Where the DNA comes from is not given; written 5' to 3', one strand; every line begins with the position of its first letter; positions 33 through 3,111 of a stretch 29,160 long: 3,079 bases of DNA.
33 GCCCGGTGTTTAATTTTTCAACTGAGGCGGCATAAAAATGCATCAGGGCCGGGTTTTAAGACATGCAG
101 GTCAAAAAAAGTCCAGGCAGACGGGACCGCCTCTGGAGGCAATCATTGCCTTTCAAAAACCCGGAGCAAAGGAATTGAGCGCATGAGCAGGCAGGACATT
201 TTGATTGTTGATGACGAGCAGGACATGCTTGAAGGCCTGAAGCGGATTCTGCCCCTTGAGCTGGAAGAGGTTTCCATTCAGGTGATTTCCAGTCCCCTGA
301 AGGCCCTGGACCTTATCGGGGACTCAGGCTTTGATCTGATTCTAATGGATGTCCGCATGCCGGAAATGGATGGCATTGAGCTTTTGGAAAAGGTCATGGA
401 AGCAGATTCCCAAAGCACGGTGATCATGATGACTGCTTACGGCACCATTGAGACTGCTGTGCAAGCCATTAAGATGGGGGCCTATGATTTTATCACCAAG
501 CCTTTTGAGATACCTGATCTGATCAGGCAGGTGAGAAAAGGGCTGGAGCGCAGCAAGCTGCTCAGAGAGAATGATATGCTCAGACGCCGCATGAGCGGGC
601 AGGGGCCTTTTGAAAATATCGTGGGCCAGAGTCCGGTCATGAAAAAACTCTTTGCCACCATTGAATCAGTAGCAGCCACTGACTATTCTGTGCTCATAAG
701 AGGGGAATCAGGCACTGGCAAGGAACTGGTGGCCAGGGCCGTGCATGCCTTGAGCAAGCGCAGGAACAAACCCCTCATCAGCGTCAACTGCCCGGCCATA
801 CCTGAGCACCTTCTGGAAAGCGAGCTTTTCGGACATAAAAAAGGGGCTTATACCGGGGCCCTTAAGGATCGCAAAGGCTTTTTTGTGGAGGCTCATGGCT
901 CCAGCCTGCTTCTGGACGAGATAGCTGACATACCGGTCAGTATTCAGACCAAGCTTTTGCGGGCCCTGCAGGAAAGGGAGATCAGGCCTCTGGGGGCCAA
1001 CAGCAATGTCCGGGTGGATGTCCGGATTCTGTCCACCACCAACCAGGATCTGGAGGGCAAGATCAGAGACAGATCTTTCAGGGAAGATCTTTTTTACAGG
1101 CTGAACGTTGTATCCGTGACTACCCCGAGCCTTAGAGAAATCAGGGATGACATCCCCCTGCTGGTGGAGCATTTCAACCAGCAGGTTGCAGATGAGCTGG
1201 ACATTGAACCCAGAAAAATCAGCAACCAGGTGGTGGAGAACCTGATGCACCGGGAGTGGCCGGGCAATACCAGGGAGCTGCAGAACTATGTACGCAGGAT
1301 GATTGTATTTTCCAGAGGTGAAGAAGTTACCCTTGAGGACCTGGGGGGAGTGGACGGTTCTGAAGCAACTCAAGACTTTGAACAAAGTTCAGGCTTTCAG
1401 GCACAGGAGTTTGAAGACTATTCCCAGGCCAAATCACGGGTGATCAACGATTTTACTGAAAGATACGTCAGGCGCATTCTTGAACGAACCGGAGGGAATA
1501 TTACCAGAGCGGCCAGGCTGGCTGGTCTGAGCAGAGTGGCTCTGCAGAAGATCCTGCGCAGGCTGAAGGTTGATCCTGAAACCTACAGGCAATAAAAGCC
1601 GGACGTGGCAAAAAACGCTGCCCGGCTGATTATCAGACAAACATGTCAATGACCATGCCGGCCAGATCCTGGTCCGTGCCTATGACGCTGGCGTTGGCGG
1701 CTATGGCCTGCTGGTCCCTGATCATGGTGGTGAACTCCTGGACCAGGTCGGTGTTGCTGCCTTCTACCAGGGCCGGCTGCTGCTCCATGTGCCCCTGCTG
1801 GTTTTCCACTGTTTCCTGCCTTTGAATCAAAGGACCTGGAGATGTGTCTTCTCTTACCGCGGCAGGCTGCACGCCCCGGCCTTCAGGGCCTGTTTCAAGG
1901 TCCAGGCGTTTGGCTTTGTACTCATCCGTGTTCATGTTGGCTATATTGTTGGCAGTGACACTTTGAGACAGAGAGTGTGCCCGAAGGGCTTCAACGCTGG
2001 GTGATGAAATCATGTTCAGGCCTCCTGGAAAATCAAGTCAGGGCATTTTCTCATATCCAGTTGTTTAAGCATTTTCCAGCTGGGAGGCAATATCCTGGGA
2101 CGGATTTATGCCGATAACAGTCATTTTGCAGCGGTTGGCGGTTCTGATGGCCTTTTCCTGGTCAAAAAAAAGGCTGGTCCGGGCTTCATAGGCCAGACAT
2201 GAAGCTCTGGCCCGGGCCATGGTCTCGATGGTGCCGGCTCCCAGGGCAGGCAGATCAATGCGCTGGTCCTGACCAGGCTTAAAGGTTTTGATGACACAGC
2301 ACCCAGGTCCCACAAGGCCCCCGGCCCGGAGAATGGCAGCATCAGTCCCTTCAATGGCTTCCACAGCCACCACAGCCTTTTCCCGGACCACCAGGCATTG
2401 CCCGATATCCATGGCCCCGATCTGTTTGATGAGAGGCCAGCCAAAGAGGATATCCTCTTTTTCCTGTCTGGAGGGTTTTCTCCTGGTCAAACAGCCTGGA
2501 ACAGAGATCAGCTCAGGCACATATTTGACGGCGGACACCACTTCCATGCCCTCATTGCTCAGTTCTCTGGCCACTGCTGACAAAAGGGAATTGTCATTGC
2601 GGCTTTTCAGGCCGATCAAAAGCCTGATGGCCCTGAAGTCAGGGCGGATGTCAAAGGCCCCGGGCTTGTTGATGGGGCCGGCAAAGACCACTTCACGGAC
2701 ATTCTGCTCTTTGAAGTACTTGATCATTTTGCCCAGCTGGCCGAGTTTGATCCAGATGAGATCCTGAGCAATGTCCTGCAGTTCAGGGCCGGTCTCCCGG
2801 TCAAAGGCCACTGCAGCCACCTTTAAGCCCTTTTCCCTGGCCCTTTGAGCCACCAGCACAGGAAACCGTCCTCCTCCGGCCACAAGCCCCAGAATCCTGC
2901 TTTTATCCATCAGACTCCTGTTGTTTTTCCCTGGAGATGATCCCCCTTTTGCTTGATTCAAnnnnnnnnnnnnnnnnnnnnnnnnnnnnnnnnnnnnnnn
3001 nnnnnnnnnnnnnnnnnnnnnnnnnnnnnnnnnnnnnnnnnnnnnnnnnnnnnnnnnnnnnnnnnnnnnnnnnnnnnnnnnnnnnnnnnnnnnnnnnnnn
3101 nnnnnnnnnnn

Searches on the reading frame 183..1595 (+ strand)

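Call 78: search_protein_families(library=pfam, proteins=[window:183-1595:+], max_evalue=0.001)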
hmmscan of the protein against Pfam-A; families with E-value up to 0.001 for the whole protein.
window:183-1595:+ (470 aa): 8 families
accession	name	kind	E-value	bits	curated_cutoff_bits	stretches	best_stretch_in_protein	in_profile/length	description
PF00158.32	Sigma54_activat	-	1.2e-67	227.2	20.2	1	146-312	1-167/168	Sigma-54 interaction domain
PF00072.30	Response_reg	-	1.2e-29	103.1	30.2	1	6-117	1-110/111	Response regulator receiver domain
PF25601.1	AAA_lid_14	-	8.4e-21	74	27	1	318-388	1-71/87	AAA+ ATPase lid domain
PF14532.12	Sigma54_activ_2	-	9.3e-18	65.2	25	1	147-317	1-138/138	Sigma-54 interaction domain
PF07728.20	AAA_5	-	3.4e-07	30.8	22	1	170-288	2-123/139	AAA domain (dynein-related subfamily)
PF02954.25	HTH_8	-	4.1e-07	30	22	1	429-459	10-40/42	Bacterial regulatory protein, Fis family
PF13191.12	AAA_16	-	0.00026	22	32.6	0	146-206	2-63/167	AAA ATPase domain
PF01078.27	Mg_chelatase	-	0.00076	19.4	20.3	0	144-190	3-45/207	Magnesium chelatase, subunit ChlI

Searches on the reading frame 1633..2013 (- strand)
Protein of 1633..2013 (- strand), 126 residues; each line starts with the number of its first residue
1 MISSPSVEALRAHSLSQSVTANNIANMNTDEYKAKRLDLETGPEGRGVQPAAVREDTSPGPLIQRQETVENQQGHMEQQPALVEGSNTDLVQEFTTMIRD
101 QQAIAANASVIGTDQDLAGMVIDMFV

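Call 78: search_protein_families(library=pfam, proteins=[window:1633-2013:-], max_evalue=0.001)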
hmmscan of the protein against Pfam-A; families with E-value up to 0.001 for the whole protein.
window:1633-2013:- (126 aa): 2 families
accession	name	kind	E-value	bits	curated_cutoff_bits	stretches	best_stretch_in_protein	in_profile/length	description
PF06429.18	Flg_bbr_C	-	1.4e-08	34.5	23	1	83-123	5-45/46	Flagellar basal body rod FlgEFG protein C-terminal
PF00460.25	Flg_bb_rod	-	4.2e-07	30.2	20.7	1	7-33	5-31/31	Flagella basal body rod protein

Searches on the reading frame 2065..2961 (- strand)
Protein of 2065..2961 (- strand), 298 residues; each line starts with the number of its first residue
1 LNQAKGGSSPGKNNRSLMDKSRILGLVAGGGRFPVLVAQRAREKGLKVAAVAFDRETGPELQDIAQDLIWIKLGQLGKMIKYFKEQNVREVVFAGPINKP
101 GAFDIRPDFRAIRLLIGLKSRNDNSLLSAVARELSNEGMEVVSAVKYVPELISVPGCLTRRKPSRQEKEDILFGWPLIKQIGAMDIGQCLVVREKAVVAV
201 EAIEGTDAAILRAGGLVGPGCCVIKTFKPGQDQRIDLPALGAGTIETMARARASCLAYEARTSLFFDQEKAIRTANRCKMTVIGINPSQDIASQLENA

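Call 78: search_protein_families(library=pfam, proteins=[window:2065-2961:-], max_evalue=0.001)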
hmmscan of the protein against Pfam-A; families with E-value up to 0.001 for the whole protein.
window:2065-2961:- (298 aa): 2 families
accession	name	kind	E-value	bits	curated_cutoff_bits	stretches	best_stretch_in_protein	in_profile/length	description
PF06230.17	LpxI_C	-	1.6e-46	157.8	25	1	155-283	2-131/131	LpxI C-terminal domain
PF17930.7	LpxI_N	-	2.3e-40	138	25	1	24-151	2-129/129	LpxI N-terminal domain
